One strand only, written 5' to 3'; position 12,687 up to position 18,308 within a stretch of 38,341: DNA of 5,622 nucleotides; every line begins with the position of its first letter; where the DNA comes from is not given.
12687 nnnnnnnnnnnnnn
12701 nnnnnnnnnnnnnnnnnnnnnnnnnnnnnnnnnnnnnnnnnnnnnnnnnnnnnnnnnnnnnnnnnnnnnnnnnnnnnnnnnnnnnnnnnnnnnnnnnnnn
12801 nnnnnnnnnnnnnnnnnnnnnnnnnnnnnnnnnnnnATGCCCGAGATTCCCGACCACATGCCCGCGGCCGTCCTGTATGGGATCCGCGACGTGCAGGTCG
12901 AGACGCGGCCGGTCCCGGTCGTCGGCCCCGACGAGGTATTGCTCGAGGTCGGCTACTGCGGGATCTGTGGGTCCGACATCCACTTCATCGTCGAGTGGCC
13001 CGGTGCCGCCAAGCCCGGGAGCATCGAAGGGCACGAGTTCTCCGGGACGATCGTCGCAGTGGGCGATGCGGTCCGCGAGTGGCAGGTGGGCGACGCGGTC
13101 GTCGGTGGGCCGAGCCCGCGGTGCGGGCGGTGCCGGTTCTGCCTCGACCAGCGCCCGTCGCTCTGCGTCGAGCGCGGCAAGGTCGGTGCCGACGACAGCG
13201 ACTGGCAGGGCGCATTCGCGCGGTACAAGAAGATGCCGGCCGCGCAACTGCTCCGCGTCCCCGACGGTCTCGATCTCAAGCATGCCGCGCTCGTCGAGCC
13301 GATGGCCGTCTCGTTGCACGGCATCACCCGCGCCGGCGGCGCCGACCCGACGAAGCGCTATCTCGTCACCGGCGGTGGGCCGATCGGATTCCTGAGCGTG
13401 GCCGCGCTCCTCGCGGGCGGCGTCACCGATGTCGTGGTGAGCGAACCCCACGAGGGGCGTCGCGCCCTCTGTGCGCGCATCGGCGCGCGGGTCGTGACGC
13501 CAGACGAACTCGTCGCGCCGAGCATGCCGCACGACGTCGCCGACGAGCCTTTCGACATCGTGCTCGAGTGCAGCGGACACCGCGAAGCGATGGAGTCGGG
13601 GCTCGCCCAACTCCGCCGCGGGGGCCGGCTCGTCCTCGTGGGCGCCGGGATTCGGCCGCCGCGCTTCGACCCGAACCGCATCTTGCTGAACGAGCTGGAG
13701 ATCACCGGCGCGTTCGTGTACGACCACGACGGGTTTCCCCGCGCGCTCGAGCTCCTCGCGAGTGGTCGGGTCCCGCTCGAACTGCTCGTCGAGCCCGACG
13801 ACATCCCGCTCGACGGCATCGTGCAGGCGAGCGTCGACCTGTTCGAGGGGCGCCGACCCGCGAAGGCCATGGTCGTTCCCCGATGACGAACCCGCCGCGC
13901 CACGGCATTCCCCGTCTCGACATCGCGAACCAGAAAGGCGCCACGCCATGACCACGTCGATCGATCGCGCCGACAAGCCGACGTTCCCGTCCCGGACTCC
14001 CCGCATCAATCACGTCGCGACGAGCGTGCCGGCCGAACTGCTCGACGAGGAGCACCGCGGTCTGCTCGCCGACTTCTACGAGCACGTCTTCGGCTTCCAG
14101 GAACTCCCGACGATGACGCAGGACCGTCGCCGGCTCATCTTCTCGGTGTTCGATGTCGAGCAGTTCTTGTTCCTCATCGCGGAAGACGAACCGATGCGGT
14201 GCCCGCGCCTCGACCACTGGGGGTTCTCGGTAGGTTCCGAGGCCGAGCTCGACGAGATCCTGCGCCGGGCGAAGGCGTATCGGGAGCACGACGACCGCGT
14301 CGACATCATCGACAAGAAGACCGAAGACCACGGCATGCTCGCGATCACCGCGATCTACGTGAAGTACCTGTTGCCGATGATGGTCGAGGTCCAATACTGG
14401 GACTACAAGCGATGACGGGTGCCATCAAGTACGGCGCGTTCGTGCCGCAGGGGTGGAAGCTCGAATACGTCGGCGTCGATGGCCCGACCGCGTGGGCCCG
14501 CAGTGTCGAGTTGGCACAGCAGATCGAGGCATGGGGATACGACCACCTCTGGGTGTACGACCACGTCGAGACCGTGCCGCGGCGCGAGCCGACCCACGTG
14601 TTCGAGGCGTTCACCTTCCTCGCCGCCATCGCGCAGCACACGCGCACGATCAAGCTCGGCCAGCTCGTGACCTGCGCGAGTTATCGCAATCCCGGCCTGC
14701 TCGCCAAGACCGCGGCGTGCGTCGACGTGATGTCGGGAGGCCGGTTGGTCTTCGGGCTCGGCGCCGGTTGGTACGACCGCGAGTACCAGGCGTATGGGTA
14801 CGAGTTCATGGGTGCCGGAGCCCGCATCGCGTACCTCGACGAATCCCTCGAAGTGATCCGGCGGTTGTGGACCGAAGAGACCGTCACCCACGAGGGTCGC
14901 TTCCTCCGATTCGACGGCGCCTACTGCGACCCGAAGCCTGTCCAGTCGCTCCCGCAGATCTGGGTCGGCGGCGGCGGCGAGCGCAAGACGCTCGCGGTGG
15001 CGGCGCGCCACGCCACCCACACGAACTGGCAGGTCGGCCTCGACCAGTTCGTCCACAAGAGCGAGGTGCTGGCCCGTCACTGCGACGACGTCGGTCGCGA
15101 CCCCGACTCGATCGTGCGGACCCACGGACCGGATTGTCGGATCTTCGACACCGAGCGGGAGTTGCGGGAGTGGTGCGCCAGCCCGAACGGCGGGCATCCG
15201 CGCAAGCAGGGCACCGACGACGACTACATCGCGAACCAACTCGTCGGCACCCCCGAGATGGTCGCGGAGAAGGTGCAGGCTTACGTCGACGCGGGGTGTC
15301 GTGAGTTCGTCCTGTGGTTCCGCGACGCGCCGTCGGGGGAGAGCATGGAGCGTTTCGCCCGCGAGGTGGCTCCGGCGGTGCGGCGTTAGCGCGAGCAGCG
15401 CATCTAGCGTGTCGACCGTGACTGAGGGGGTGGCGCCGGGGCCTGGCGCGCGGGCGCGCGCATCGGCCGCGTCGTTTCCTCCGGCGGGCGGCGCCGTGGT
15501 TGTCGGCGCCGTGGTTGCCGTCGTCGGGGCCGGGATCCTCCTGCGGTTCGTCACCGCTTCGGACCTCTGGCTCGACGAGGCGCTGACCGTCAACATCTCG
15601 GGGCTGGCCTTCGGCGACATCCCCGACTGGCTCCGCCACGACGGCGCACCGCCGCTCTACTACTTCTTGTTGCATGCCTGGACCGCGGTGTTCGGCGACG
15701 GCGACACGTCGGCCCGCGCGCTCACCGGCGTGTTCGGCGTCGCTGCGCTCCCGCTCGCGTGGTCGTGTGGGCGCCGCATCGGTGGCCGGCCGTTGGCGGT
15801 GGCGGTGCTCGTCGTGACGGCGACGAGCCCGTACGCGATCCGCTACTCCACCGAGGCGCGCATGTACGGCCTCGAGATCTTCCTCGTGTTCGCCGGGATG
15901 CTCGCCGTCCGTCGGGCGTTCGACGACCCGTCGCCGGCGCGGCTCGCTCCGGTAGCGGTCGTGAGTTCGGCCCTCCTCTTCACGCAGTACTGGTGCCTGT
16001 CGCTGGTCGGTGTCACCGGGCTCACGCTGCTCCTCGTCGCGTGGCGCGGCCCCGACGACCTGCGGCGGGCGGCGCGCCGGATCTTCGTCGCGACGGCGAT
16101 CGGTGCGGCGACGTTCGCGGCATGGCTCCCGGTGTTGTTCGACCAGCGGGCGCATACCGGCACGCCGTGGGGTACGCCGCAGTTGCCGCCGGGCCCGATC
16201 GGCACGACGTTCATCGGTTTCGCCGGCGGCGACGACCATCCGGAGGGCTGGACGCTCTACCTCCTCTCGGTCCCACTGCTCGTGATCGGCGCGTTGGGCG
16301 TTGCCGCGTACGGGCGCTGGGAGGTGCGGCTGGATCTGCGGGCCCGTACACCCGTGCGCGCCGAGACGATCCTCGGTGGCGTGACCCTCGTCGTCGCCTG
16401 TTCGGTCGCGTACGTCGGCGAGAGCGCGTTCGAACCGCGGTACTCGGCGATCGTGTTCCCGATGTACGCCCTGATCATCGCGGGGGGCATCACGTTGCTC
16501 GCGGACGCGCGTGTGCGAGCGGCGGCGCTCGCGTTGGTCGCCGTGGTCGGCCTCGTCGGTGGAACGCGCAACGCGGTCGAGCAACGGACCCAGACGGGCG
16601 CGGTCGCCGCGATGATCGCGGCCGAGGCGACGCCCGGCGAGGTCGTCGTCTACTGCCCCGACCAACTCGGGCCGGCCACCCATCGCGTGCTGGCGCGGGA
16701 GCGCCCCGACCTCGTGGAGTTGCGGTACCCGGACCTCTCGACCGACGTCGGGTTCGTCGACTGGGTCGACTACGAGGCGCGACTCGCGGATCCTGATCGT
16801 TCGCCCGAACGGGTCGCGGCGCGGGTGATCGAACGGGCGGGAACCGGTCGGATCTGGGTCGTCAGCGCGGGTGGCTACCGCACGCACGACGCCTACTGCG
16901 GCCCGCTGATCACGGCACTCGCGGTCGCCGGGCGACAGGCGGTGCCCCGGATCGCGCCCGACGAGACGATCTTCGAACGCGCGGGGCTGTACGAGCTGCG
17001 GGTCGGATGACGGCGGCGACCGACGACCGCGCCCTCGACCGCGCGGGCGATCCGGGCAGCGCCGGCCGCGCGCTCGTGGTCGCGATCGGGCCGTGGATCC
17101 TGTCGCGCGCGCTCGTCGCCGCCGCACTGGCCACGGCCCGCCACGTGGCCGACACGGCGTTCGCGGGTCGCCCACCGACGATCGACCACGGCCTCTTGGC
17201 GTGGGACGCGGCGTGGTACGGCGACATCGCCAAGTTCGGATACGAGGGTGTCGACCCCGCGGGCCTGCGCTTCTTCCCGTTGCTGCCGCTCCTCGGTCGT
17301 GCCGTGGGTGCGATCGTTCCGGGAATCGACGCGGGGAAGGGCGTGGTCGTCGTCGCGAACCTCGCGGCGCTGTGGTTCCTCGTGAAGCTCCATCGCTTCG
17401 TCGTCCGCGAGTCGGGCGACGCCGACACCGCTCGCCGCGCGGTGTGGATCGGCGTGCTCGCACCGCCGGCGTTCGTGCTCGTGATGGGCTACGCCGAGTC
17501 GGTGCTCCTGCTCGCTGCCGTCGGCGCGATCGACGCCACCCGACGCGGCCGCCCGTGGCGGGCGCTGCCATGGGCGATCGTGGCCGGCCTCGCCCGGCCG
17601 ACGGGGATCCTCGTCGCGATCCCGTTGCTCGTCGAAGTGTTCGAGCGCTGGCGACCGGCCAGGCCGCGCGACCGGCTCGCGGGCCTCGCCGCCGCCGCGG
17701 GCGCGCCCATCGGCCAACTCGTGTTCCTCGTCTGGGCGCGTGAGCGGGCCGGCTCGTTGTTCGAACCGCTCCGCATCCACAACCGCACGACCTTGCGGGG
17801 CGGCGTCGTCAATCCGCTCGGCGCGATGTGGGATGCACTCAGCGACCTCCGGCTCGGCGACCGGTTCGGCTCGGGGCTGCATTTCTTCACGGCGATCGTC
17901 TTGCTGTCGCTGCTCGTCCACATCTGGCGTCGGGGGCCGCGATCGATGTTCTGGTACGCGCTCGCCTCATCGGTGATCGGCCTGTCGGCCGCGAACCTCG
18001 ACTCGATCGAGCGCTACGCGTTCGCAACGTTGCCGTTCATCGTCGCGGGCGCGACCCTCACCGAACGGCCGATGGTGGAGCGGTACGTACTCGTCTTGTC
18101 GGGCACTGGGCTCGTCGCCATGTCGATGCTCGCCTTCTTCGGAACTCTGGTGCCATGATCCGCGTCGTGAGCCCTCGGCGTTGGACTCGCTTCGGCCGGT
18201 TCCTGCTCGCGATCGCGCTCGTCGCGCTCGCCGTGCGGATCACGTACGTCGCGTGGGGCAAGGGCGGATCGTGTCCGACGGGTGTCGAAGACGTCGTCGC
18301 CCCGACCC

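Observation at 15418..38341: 23-kb locus of GT-C glycosyltransferases, GT2 lipid-sugar synthases and six AT3 acyltransferase domains: candidate undescribed envelope-glycan assembly and multi-acylation system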

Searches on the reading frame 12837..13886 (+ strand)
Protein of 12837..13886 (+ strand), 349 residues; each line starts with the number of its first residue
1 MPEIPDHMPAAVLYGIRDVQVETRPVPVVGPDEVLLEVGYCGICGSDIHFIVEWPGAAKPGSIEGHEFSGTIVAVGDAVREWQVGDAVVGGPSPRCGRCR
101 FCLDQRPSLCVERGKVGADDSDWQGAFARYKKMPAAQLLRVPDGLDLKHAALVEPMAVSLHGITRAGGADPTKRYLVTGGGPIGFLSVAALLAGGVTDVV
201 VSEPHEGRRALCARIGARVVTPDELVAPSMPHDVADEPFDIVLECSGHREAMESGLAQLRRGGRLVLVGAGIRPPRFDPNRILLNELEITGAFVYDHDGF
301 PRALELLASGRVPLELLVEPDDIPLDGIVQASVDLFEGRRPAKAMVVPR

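Call 6: search_protein_families(library=pfam, proteins=[window:12837-13886:+], max_evalue=0.01)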
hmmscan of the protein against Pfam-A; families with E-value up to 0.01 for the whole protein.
window:12837-13886:+ (349 aa): 3 families
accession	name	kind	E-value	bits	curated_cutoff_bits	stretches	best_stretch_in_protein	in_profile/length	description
PF08240.17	ADH_N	-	5.5e-26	91.3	23.5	1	30-143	1-104/104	Alcohol dehydrogenase GroES-like domain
PF00107.32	ADH_zinc_N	-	3.5e-21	75.9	31.8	1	182-308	1-128/129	Zinc-binding dehydrogenase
PF16912.11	Glu_dehyd_C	-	6.3e-10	39.3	34.9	1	149-270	3-131/211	Glucose dehydrogenase C-terminus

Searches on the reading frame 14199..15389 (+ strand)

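Call 6: search_protein_families(library=pfam, proteins=[window:14199-15389:+], max_evalue=0.01)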
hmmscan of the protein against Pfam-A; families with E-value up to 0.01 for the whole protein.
window:14199-15389:+ (396 aa): 1 family
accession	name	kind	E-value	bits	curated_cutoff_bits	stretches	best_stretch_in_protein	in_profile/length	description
PF00296.26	Bac_luciferase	-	1.4e-50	172.8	27.9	1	97-324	20-239/314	Luciferase-like monooxygenase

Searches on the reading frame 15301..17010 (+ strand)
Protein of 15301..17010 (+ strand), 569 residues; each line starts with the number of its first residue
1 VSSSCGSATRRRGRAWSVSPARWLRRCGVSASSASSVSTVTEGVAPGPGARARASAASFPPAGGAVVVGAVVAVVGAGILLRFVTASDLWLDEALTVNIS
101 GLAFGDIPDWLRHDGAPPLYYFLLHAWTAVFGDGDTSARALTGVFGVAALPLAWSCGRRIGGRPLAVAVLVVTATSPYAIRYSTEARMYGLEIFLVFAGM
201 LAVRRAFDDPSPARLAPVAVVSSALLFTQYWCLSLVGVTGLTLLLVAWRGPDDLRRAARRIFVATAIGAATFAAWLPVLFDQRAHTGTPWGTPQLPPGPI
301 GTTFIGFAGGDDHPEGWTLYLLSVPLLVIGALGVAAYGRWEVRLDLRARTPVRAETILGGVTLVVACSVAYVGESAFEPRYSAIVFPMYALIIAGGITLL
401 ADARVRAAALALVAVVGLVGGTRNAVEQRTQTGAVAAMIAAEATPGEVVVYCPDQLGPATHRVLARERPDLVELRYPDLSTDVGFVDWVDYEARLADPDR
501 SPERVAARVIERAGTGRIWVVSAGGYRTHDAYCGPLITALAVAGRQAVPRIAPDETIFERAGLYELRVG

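Call 5: search_protein_families(library=pfam, proteins=[window:15301-17010:+], max_evalue=0.01)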
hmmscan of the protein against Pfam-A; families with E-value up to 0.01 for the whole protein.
window:15301-17010:+ (569 aa): 1 family
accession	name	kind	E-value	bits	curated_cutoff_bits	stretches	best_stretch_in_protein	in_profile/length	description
PF13231.12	PMT_2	-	3.8e-05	24.4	26.1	1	117-248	3-133/160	Dolichyl-phosphate-mannose-protein mannosyltransferase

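Call 8: search_protein_families(library=ncbifam, proteins=[window:15301-17010:+], max_evalue=0.01)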
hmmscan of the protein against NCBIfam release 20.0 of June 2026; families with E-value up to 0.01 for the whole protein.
window:15301-17010:+ (569 aa): 2 families
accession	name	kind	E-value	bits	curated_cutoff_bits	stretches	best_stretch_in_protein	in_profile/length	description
NF052499.1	MnslTaseMT1671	equivalog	2.6e-06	26.2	900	1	64-450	24-405/523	mannosyltransferase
TIGR03663.1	TIGR03663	subfamily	4e-05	22.8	126.25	1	118-229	53-162/435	flippase activity-associated protein Agl23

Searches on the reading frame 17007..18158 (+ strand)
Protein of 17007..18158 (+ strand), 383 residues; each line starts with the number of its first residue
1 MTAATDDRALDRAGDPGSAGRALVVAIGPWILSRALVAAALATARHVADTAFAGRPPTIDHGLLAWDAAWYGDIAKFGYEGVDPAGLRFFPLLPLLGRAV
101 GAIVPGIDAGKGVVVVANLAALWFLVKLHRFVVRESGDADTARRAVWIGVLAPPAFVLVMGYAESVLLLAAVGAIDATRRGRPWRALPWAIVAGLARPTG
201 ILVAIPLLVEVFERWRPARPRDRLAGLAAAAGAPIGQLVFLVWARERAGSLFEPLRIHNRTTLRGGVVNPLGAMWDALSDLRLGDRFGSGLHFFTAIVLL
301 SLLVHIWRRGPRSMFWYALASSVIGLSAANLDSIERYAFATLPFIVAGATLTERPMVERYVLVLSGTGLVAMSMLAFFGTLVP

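Call 5: search_protein_families(library=pfam, proteins=[window:17007-18158:+], max_evalue=0.01)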
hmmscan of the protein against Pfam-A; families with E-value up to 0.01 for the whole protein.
window:17007-18158:+ (383 aa): 1 family
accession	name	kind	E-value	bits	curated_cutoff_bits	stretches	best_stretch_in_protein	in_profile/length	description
PF04188.19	Mannosyl_trans2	-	1.2e-05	25.3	22.4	1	62-203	57-205/443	Mannosyltransferase (PIG-V)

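Call 8: search_protein_families(library=ncbifam, proteins=[window:17007-18158:+], max_evalue=0.01)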
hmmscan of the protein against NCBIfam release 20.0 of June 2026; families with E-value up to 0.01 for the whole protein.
window:17007-18158:+ (383 aa): 1 family
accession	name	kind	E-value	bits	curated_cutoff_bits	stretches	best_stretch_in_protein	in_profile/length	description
NF046093.1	AZOBR_p60025_fam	subfamily_domain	0.0033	16.7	150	1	145-216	145-218/232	AZOBR_p60025 family cell surface glycopolymer formation protein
